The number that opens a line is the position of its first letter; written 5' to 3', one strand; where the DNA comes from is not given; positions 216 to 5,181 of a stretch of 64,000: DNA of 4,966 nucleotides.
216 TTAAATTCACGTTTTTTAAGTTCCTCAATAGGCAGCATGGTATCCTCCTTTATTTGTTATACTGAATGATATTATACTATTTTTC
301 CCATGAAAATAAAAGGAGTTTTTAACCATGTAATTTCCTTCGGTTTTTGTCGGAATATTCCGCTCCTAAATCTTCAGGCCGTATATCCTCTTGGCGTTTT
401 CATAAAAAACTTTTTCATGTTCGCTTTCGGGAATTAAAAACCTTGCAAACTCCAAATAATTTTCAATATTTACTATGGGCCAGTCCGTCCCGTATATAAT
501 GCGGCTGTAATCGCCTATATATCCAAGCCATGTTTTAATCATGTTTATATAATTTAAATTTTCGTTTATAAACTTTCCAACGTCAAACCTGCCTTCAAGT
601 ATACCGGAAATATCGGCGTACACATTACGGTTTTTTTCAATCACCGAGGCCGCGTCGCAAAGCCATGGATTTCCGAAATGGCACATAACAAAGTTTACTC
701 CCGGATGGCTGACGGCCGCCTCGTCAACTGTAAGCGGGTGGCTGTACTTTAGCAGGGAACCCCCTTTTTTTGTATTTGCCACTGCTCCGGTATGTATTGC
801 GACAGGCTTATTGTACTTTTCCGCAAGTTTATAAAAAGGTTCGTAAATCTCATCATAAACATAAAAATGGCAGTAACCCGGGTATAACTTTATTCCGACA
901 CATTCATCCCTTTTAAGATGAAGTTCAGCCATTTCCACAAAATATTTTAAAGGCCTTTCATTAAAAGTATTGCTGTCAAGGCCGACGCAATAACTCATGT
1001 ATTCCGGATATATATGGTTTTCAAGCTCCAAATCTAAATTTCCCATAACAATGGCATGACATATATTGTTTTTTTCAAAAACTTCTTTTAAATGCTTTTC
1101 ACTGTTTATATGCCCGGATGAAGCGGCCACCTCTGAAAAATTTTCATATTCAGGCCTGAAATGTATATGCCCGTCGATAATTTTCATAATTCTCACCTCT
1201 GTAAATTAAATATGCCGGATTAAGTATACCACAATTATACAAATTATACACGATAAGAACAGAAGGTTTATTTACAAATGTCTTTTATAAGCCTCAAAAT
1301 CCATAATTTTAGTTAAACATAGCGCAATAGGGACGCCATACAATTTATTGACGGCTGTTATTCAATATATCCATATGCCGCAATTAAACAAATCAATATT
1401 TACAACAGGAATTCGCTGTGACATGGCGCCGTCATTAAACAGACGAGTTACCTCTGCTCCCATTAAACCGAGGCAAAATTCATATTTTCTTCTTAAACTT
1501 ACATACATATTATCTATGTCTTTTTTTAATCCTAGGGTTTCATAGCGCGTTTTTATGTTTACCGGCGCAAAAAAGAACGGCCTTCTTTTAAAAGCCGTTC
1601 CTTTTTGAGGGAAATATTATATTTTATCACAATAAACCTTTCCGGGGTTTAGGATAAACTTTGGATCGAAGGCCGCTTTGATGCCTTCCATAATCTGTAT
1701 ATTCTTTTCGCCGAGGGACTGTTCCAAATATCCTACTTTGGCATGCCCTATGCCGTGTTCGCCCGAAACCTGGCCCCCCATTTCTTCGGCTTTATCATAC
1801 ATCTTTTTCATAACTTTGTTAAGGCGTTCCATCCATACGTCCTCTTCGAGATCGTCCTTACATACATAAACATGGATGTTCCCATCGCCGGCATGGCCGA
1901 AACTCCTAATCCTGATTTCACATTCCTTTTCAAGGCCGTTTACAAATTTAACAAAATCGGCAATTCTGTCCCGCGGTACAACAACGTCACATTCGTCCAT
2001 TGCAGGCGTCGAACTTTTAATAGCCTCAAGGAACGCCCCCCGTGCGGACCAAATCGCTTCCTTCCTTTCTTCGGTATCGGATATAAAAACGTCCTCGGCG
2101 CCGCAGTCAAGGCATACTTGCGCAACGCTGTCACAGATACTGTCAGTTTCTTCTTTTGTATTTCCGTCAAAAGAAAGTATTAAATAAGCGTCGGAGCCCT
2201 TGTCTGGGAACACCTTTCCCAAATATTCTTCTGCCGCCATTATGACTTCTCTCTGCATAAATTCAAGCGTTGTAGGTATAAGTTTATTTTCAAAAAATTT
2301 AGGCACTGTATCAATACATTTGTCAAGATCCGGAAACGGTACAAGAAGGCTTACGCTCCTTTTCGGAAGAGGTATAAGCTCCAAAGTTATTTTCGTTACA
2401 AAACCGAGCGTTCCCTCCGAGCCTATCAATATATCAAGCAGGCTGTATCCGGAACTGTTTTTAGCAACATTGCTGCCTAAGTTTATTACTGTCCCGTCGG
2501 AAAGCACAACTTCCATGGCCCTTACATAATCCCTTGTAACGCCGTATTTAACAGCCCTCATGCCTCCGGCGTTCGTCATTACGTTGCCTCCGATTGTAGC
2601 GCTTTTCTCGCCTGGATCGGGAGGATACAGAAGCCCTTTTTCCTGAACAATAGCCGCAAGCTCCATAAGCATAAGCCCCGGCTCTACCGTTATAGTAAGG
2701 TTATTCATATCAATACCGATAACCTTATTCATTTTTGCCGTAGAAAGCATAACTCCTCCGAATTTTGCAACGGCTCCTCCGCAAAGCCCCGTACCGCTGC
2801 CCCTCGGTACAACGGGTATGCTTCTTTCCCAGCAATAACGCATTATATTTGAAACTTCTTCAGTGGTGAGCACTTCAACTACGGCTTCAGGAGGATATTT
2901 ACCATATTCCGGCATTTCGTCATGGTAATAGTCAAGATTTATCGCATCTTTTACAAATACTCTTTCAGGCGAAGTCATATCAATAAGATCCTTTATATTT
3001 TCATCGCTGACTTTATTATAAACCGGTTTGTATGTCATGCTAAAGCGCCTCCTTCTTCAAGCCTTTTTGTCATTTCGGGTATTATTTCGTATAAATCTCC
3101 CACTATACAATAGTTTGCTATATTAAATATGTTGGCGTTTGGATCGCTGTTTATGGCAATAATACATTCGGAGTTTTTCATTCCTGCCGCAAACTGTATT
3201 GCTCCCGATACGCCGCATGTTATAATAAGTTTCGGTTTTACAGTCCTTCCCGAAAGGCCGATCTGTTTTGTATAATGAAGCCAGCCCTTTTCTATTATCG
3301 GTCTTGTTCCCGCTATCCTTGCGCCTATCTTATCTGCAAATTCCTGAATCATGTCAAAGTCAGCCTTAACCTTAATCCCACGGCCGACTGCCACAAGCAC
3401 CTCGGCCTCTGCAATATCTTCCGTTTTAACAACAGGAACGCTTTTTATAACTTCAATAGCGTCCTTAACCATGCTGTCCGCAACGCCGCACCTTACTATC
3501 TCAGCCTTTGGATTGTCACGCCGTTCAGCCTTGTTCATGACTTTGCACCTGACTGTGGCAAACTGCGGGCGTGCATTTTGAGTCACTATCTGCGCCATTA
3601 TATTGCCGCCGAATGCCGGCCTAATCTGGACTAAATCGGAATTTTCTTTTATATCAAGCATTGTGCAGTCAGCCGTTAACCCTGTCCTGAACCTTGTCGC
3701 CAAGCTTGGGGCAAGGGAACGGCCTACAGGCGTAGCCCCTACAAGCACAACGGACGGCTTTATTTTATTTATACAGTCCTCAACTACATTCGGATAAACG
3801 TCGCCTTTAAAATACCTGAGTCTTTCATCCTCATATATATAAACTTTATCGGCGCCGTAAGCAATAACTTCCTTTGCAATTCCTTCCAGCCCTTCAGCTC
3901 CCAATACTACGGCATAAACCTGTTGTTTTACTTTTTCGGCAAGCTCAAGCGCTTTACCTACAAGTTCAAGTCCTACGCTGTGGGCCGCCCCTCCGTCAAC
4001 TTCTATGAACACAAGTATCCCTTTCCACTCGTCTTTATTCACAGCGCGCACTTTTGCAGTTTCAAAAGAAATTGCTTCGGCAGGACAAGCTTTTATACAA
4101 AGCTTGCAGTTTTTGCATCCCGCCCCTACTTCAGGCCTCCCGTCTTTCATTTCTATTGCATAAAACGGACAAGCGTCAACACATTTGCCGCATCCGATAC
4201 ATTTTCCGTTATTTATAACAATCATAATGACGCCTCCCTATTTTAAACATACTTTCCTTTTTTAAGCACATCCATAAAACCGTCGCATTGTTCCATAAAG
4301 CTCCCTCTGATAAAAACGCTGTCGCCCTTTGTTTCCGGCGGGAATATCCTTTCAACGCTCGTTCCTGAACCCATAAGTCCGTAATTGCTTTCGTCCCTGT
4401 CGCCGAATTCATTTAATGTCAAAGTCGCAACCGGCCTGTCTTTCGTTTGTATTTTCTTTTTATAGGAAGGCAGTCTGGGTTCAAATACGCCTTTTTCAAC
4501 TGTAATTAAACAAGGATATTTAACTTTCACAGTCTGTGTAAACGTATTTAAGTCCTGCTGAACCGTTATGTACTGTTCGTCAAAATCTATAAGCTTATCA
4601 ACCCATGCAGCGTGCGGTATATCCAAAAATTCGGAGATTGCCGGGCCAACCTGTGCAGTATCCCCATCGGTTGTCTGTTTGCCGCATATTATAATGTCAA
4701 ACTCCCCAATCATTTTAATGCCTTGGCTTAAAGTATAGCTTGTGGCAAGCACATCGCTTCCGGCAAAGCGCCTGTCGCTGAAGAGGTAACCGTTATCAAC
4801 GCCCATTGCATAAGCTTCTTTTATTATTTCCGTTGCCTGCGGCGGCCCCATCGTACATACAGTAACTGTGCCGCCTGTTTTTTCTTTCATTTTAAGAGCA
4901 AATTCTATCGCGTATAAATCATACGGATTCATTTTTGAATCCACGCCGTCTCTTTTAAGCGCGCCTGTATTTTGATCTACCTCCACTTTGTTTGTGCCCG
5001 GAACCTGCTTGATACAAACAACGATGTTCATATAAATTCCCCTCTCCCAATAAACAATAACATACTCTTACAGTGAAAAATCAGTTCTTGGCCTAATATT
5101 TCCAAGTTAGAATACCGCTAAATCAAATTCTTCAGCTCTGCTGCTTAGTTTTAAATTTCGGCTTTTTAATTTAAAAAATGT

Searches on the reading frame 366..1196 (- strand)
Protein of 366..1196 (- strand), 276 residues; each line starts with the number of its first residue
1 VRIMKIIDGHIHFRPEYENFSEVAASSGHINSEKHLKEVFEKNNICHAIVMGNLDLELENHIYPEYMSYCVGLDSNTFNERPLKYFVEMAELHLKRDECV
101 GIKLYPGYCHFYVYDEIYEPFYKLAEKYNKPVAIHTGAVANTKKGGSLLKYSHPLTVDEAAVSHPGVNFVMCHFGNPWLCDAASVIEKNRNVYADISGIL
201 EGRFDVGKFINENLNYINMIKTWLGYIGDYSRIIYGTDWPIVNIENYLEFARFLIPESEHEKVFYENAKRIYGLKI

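Call 37: find_encoding_contigs(protein=window:366-1196:-, flank=10000, max_places=3)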
Protein window:366-1196:- (276 aa): no gene with exactly this product is on record in the collection.

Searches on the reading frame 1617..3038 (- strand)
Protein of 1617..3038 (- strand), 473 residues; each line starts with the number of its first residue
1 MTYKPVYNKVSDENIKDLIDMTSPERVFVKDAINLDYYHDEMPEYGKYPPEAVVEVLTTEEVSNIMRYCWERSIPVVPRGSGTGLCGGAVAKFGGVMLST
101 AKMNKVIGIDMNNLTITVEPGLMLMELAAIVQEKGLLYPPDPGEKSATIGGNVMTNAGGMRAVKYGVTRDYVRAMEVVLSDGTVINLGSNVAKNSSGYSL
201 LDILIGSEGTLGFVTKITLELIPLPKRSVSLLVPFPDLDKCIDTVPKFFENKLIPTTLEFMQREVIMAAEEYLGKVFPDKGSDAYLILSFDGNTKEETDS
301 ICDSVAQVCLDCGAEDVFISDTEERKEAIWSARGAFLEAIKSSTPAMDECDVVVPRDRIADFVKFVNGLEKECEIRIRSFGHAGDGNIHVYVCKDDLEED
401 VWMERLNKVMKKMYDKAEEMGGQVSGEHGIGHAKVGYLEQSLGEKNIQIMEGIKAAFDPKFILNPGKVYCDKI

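Call 64: find_encoding_contigs(protein=window:1617-3038:-, flank=10000, max_places=2)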
Protein window:1617-3038:- (473 aa): 23 contigs read that carry it; 2 places shown.
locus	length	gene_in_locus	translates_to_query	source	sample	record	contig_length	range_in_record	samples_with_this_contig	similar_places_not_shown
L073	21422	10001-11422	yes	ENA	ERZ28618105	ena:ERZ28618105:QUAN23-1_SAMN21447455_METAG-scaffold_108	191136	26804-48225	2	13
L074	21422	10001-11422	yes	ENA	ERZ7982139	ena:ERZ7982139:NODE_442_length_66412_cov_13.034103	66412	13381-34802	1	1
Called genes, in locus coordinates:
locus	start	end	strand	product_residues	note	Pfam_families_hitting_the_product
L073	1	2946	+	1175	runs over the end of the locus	PF17757:UvrB_inter, PF02559:CarD_TRCF_RID, PF00270:DEAD, PF04851:ResIII, PF00271:Helicase_C, PF03461:TRCF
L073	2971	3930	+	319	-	PF13623:SurA_N_2, PF13624:SurA_N_3 (weak)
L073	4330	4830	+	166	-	PF07155:ECF-ribofla_trS (faint), PF12822:ECF_trnsprt (weak), PF09512:ThiW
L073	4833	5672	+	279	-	PF02110:HK, PF01256:Carb_kinase (weak)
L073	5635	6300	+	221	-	PF02581:TMP-TENI, PF03060:NMO (weak)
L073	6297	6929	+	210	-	PF00702:Hydrolase, PF12710:HAD, PF13419:HAD_2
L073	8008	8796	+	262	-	PF01012:ETF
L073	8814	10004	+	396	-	PF00037:Fer4, PF12797:Fer4_2 (weak), PF12837:Fer4_6 (weak), PF12838:Fer4_7, PF13237:Fer4_10, PF14697:Fer4_21, PF01012:ETF, PF00766:ETF_alpha, +5 more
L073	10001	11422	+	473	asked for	PF01565:FAD_binding_4, PF02913:FAD-oxidase_C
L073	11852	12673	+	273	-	PF04909:Amidohydro_2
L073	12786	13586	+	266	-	PF06790:UPF0259 (weak), PF25231:DUF7847 (weak)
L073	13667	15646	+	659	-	PF06874:FBPase_2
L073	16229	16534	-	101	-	PF06949:DUF1292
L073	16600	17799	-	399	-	PF00270:DEAD, PF04851:ResIII (weak), PF00271:Helicase_C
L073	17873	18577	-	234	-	PF01520:Amidase_3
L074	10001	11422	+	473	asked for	PF01565:FAD_binding_4, PF02913:FAD-oxidase_C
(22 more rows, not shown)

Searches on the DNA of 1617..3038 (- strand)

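Call 85: search_dna_similar(query=L073:15775-16053:-, collection=plasmids, mode=distant, max_evalue=0.01)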
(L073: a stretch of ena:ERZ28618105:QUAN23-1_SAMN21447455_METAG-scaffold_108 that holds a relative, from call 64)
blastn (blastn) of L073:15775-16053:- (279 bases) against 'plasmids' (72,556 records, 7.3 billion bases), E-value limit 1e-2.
No match.

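Call 91: search_rna_families(sources=[L073], threshold=gathering)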
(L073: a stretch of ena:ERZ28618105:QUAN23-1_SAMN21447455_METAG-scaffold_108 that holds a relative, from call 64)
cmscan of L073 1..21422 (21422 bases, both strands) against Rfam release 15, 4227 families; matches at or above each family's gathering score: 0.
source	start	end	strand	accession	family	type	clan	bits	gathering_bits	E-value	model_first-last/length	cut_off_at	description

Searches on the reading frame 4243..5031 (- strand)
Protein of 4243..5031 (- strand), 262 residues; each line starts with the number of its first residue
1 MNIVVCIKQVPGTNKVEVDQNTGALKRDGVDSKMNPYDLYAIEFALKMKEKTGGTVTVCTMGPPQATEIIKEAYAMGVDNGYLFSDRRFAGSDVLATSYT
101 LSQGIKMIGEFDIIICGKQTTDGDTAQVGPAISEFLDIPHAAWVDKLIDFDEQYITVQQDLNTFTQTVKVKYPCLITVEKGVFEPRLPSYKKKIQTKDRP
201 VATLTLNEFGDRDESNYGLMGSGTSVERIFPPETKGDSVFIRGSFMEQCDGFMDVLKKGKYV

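Call 22: search_protein_families(library=pfam, proteins=[window:4243-5031:-])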
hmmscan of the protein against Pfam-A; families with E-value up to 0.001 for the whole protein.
window:4243-5031:- (262 aa): 1 family
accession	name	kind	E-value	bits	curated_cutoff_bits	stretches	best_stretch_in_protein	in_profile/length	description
PF01012.27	ETF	-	1.9e-41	142.3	26.7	1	23-199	2-178/181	Electron transfer flavoprotein domain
